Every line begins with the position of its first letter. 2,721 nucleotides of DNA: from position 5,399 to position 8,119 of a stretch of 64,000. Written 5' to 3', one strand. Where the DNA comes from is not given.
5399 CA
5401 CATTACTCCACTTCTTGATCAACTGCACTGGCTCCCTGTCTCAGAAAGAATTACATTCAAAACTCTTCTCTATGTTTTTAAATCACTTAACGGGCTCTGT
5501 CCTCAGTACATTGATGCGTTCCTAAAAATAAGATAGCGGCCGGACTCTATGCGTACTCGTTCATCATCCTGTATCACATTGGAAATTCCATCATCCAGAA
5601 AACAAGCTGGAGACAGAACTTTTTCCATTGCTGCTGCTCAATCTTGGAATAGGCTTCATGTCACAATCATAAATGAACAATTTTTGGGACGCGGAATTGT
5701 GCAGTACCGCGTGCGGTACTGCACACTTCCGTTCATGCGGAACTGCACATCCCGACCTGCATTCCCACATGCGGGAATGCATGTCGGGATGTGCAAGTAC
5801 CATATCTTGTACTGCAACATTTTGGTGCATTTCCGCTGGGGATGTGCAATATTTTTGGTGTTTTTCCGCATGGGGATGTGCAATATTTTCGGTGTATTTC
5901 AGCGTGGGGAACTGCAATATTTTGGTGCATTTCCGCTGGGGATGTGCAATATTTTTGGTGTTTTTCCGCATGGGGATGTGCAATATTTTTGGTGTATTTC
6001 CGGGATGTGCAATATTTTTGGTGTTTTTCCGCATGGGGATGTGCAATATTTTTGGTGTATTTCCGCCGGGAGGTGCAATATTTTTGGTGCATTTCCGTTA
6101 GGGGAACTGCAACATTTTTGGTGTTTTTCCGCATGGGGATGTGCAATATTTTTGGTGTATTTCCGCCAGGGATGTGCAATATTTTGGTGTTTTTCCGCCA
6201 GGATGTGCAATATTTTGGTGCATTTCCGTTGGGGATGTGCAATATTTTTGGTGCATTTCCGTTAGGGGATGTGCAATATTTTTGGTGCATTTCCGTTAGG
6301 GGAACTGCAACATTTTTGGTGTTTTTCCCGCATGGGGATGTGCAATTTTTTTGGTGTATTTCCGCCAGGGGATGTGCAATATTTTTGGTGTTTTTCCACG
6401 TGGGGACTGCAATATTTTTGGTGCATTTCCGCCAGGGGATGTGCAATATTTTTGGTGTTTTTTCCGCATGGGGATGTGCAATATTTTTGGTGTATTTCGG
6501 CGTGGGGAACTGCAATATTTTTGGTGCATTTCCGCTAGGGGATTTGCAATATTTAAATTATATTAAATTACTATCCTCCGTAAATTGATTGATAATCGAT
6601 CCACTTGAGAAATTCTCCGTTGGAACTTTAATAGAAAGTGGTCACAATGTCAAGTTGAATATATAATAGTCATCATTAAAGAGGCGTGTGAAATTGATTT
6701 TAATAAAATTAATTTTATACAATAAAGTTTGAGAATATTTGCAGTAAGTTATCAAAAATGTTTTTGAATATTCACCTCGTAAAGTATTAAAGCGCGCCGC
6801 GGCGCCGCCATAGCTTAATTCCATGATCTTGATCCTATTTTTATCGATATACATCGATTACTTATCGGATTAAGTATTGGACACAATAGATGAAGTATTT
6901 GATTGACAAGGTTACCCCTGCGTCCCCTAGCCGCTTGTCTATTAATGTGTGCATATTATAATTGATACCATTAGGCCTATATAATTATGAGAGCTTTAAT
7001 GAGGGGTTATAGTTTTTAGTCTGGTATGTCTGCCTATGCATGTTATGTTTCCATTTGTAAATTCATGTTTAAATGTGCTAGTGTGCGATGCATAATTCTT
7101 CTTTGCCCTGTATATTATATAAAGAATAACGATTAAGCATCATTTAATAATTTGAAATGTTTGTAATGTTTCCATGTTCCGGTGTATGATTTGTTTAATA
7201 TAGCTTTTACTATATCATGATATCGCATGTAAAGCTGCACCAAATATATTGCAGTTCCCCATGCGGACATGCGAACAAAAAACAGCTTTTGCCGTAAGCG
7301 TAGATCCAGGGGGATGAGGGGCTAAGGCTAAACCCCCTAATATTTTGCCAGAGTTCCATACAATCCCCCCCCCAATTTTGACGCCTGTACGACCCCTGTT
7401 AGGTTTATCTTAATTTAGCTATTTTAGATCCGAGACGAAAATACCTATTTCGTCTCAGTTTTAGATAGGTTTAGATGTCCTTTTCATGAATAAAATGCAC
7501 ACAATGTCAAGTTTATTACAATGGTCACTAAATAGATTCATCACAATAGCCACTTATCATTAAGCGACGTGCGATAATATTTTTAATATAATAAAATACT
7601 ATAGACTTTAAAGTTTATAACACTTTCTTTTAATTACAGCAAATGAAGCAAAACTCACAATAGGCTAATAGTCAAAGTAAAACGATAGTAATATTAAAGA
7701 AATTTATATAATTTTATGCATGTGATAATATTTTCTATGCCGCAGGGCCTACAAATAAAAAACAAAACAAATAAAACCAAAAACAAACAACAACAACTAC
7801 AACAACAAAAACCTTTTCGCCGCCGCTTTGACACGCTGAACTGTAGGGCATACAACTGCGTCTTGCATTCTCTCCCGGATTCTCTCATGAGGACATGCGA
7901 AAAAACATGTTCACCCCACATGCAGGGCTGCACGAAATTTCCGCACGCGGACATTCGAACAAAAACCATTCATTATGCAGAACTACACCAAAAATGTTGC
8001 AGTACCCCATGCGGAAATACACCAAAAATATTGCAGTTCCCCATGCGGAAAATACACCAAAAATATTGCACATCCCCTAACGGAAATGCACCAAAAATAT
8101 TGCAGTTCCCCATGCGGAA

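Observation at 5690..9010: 3.3-kb foldback element with tandem-repeat arms (TU-like architecture)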

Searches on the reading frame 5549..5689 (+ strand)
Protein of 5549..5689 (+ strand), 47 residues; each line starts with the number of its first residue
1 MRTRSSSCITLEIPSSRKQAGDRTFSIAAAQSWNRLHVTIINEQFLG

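Call 38: search_protein_families(library=pfam, proteins=[window:5549-5689:+], max_evalue=0.01)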
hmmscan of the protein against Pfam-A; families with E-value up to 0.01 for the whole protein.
window:5549-5689:+ (47 aa): 0 families

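Call 55: search_protein_representatives(protein=window:5549-5689:+)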
Query: 47 residues. Proteins with E-value up to 0.001 (for the whole library): 7; up to 1e-10: 1; up to 1e-30: 0. The best 7 are listed.
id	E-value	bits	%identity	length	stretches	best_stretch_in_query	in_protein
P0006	1.5e-11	58.4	-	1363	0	-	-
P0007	1.4e-07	46.2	67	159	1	1-39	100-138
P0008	6.8e-05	38.0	43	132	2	8-39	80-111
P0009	4.4e-04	35.6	54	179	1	3-37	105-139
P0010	6.6e-04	35.0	42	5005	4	6-36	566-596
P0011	9.0e-04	34.6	50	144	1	3-38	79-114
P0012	9.0e-04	34.6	41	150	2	3-39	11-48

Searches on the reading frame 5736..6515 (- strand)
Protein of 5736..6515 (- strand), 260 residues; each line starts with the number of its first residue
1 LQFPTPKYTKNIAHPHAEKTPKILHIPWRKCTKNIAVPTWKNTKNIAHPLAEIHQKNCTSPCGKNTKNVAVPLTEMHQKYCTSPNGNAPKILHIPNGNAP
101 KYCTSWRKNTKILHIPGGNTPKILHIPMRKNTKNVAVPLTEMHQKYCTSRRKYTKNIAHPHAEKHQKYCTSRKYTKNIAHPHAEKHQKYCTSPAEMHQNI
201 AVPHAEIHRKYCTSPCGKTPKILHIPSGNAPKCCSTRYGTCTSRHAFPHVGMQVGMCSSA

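Call 31: find_homologous_proteins(query=window:5736-6515:-, max_evalue=0.001)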
Query window:5736-6515:-: 2413 candidates shared short words with the query, none scored E <= 0.001.

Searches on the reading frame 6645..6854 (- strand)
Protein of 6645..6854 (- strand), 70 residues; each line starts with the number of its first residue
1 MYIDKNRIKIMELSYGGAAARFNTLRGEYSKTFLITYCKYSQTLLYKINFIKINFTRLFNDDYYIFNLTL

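Call 38: search_protein_families(library=pfam, proteins=[window:6645-6854:-], max_evalue=0.01)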
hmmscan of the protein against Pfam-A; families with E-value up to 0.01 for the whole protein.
window:6645-6854:- (70 aa): 0 families

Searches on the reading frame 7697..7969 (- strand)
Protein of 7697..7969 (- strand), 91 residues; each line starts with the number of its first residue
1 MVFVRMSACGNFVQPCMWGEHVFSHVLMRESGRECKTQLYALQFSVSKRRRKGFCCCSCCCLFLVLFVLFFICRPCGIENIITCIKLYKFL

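Call 38: search_protein_families(library=pfam, proteins=[window:7697-7969:-], max_evalue=0.01)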
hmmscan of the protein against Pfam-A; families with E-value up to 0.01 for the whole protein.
window:7697-7969:- (91 aa): 0 families
